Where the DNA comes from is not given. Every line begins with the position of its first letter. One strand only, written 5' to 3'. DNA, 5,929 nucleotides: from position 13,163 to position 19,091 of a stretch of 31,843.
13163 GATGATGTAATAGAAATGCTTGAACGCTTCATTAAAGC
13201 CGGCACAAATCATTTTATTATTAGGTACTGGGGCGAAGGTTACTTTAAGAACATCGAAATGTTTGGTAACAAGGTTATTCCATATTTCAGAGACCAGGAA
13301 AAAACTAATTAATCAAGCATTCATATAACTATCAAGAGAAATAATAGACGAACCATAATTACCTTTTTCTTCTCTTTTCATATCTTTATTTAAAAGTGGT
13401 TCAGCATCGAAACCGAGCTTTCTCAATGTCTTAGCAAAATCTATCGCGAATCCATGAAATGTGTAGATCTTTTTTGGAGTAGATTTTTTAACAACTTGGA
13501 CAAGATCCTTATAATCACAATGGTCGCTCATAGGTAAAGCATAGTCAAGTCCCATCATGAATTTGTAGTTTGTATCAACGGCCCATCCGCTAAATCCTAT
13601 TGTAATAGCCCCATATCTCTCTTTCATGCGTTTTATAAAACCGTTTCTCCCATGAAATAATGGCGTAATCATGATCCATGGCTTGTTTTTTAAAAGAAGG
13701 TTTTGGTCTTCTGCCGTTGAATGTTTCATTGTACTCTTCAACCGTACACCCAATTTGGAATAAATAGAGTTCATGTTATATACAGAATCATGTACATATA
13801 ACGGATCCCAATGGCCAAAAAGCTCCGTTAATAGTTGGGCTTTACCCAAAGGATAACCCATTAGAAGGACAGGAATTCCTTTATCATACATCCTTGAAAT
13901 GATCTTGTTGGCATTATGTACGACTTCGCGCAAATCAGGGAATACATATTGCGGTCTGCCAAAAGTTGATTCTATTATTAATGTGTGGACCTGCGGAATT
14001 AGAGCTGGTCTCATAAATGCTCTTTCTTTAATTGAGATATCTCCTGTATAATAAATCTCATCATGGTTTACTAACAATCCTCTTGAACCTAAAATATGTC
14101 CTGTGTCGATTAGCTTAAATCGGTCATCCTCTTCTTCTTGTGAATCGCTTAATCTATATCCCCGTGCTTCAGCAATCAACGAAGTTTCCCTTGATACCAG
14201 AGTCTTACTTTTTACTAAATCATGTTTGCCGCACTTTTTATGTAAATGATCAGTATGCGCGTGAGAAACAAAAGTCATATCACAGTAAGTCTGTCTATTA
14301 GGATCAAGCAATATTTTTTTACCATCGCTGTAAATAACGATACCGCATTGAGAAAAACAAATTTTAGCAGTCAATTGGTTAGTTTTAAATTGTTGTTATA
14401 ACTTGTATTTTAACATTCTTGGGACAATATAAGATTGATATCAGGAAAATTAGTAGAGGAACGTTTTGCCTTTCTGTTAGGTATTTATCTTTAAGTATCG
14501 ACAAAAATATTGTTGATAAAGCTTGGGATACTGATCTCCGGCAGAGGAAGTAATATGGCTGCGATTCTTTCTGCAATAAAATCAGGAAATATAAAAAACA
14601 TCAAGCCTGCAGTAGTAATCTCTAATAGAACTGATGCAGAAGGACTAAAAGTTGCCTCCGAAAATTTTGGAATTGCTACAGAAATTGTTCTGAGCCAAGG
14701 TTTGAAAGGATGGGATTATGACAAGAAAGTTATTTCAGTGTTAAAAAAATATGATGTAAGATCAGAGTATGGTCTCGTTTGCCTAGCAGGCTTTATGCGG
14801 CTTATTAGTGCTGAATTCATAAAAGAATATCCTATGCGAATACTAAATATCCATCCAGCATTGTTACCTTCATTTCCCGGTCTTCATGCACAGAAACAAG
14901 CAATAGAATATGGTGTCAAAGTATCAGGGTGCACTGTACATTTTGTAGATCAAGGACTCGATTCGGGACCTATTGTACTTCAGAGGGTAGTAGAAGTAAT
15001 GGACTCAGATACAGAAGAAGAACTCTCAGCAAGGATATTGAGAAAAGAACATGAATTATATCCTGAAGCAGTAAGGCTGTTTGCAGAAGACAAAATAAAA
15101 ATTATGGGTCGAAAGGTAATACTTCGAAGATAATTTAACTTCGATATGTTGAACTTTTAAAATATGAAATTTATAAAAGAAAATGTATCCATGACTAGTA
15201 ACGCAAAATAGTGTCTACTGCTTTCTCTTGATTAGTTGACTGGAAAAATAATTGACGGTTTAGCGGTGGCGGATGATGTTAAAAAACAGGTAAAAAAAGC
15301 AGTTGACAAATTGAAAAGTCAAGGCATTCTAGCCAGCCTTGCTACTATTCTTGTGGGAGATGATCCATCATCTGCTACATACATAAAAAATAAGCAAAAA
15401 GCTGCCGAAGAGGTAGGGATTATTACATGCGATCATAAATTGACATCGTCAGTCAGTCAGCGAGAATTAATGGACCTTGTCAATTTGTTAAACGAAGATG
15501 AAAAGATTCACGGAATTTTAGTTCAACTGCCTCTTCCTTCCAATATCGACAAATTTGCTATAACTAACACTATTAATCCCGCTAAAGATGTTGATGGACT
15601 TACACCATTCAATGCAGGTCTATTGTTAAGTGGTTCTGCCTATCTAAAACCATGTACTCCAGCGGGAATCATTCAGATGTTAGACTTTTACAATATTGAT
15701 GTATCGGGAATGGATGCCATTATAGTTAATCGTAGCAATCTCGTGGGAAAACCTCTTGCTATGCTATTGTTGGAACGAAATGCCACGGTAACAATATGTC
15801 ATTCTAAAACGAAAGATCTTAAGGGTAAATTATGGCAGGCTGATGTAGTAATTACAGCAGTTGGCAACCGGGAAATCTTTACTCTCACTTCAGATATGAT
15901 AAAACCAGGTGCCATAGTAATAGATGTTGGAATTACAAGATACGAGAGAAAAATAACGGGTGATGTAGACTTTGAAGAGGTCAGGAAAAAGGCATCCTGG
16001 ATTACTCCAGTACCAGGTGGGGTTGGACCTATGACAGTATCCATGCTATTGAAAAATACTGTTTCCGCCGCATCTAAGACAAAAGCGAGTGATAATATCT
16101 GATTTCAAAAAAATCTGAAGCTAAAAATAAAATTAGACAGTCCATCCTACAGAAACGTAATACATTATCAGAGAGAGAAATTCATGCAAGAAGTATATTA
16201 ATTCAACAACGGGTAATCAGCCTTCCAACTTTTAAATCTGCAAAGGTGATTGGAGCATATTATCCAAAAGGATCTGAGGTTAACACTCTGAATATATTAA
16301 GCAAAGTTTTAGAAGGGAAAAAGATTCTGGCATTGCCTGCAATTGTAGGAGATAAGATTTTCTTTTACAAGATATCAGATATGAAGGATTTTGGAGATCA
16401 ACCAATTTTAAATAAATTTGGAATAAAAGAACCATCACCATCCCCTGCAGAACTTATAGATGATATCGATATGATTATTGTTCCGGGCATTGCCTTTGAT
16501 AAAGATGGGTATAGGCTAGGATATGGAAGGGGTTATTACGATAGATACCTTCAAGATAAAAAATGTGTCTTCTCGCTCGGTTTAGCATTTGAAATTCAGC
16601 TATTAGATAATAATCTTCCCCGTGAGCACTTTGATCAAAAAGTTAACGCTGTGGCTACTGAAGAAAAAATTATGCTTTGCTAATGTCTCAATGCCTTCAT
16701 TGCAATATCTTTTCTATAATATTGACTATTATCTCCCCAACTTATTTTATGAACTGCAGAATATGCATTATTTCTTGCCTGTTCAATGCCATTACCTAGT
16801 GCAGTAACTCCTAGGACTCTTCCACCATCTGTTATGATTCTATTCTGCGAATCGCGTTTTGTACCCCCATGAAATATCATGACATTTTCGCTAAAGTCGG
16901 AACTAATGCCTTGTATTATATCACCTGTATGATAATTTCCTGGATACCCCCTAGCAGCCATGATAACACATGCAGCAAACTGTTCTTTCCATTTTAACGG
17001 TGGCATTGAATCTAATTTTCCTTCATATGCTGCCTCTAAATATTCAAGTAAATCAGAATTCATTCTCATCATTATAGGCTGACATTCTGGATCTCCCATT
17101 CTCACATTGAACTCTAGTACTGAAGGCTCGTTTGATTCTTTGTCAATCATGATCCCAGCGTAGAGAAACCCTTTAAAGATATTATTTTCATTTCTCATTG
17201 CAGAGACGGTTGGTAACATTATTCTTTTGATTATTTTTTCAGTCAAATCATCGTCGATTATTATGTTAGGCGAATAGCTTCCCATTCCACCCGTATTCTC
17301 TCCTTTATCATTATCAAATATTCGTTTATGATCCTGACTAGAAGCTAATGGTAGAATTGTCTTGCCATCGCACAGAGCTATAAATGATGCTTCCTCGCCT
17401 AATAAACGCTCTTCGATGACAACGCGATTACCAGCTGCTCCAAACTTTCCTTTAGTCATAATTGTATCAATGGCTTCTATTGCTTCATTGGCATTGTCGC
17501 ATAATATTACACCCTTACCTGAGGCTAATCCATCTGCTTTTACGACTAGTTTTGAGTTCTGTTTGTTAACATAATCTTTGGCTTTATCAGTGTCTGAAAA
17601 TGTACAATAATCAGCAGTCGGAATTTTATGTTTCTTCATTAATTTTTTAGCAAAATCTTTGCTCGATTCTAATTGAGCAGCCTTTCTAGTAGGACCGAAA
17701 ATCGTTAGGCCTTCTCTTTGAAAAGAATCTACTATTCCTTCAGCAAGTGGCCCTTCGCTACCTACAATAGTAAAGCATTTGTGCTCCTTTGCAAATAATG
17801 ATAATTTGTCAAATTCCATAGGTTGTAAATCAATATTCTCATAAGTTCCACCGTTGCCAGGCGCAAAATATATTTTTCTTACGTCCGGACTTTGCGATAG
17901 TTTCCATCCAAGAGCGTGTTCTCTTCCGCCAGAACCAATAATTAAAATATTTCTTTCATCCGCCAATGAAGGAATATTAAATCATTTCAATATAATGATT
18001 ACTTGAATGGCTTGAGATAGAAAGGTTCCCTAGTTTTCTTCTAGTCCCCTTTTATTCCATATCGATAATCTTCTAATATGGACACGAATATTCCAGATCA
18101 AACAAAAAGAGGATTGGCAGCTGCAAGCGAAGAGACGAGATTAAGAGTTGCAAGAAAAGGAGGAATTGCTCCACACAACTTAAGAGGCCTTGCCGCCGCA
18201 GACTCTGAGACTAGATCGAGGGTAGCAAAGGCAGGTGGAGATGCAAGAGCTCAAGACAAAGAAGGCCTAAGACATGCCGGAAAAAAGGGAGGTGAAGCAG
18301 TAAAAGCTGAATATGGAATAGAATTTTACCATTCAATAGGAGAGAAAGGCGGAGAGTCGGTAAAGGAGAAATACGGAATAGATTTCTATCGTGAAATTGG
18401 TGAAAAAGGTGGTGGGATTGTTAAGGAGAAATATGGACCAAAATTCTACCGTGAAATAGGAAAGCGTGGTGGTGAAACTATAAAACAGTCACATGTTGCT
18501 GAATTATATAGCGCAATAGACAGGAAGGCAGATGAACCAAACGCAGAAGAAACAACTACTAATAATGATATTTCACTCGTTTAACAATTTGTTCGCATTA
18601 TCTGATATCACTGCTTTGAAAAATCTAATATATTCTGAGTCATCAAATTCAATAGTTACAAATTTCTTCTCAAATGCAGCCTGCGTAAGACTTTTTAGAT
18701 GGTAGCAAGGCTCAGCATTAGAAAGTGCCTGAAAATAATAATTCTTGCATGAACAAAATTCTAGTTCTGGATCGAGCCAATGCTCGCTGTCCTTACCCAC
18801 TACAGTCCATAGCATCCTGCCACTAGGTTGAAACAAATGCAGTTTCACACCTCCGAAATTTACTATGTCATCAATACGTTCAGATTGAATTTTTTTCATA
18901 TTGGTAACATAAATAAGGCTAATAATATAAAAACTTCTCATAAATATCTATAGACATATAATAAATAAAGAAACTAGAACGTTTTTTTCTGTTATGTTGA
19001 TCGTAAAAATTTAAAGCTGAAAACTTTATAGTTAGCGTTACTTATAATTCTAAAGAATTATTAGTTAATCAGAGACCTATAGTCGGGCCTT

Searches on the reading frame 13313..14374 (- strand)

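Call 17: search_protein_families(library=pfam, proteins=[window:13313-14374:-], max_evalue=0.001)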
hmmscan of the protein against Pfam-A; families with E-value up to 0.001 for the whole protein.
window:13313-14374:- (353 aa): 1 family
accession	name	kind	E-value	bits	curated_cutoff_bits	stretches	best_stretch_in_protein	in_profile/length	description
PF07521.17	RMMBL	-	0.0007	20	21.6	0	282-323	14-59/63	Zn-dependent metallo-hydrolase RNA specificity domain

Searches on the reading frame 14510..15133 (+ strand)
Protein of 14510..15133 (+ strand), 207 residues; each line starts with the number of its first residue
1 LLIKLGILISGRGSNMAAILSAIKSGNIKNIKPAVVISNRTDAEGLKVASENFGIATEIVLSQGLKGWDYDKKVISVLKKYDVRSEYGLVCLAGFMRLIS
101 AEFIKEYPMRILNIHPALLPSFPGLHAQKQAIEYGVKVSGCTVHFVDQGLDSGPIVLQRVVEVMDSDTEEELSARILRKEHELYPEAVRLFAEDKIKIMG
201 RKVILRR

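Call 17: search_protein_families(library=pfam, proteins=[window:14510-15133:+], max_evalue=0.001)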
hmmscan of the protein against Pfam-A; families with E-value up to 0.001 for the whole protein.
window:14510-15133:+ (207 aa): 1 family
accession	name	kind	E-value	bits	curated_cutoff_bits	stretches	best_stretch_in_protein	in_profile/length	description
PF00551.24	Formyl_trans_N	-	1.2e-49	169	26.1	1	5-188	3-181/181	Formyl transferase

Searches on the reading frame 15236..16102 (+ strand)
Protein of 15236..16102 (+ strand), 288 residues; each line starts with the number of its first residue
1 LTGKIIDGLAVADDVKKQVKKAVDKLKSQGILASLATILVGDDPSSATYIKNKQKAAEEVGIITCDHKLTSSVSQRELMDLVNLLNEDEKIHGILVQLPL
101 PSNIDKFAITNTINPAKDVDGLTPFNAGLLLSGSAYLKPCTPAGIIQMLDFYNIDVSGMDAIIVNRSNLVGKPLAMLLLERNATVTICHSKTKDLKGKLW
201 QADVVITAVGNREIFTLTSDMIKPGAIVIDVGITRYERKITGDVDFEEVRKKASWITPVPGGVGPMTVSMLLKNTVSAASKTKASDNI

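Call 17: search_protein_families(library=pfam, proteins=[window:15236-16102:+], max_evalue=0.001)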
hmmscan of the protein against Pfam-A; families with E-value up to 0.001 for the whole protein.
window:15236-16102:+ (288 aa): 2 families
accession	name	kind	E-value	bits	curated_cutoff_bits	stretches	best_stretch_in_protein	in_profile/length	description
PF02882.25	THF_DHG_CYH_C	-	2.7e-64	215.7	27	1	124-281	2-158/160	Tetrahydrofolate dehydrogenase/cyclohydrolase, NAD(P)-binding domain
PF00763.28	THF_DHG_CYH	-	4.8e-38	130.4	32.8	1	6-120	1-115/115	Tetrahydrofolate dehydrogenase/cyclohydrolase, catalytic domain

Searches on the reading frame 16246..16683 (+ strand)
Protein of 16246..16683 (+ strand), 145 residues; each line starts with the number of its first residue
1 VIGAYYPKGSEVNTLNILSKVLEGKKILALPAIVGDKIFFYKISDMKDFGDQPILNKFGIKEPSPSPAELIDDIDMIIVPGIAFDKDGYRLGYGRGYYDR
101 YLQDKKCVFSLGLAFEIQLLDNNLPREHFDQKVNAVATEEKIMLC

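Call 17: search_protein_families(library=pfam, proteins=[window:16246-16683:+], max_evalue=0.001)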
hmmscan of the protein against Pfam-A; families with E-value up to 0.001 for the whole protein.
window:16246-16683:+ (145 aa): 1 family
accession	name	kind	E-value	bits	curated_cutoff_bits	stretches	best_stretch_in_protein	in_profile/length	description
PF01812.26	5-FTHF_cyc-lig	-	4.3e-30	105.4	27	1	2-139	43-186/186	5-formyltetrahydrofolate cyclo-ligase family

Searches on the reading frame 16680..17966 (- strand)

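Call 17: search_protein_families(library=pfam, proteins=[window:16680-17966:-], max_evalue=0.001)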
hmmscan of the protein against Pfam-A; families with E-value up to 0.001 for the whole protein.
window:16680-17966:- (428 aa): 5 families
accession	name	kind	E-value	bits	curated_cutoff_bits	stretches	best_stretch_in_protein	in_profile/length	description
PF01071.24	GARS_A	-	6.7e-76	254.9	27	1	101-295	1-194/194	Phosphoribosylglycinamide synthetase, ATP-grasp (A) domain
PF02844.21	GARS_N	-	5.5e-32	110.9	29.5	1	6-100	2-100/100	Phosphoribosylglycinamide synthetase, N domain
PF02843.22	GARS_C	-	3.9e-28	98.1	34.8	1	331-423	1-91/92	Phosphoribosylglycinamide synthetase, C domain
PF02222.28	ATP-grasp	-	1.7e-06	28.3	27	1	109-187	2-75/179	ATP-grasp domain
PF02655.19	ATP-grasp_3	-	0.00023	21.7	23.2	1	106-289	8-156/160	ATP-grasp domain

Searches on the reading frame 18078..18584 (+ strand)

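Call 17: search_protein_families(library=pfam, proteins=[window:18078-18584:+], max_evalue=0.001)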
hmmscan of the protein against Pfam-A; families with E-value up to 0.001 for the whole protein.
window:18078-18584:+ (168 aa): 2 families
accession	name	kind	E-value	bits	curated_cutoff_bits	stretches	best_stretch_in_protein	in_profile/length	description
PF00477.22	LEA_5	-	8.9e-10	39.3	40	2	49-114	22-87/109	Small hydrophilic plant seed protein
PF10685.14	KGG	-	2e-08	34.8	20.4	0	102-112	8-18/22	Stress-induced bacterial acidophilic repeat motif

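Call 96: search_protein_families(library=padloc, proteins=[window:18078-18584:+], max_evalue=0.01)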
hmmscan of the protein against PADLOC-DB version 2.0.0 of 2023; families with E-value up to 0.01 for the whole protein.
window:18078-18584:+ (168 aa): 0 families

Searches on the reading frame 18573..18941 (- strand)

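Call 17: search_protein_families(library=pfam, proteins=[window:18573-18941:-], max_evalue=0.001)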
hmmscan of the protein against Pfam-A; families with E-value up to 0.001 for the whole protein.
window:18573-18941:- (122 aa): 1 family
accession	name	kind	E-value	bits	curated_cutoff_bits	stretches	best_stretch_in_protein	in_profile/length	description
PF19162.5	DUF5844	-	0.00039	21.2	25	0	62-120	40-95/109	Family of unknown function (DUF5844)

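Call 63: search_protein_families(library=pfam, proteins=[window:18573-18941:-], max_evalue=0.1)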
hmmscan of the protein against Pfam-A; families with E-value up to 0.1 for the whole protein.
window:18573-18941:- (122 aa): 1 family
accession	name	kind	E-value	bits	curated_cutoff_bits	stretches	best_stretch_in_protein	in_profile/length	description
PF19162.5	DUF5844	-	0.00039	21.2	25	1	62-120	40-95/109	Family of unknown function (DUF5844)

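Call 96: search_protein_families(library=padloc, proteins=[window:18573-18941:-], max_evalue=0.01)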
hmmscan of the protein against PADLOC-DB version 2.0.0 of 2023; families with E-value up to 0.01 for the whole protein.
window:18573-18941:- (122 aa): 0 families
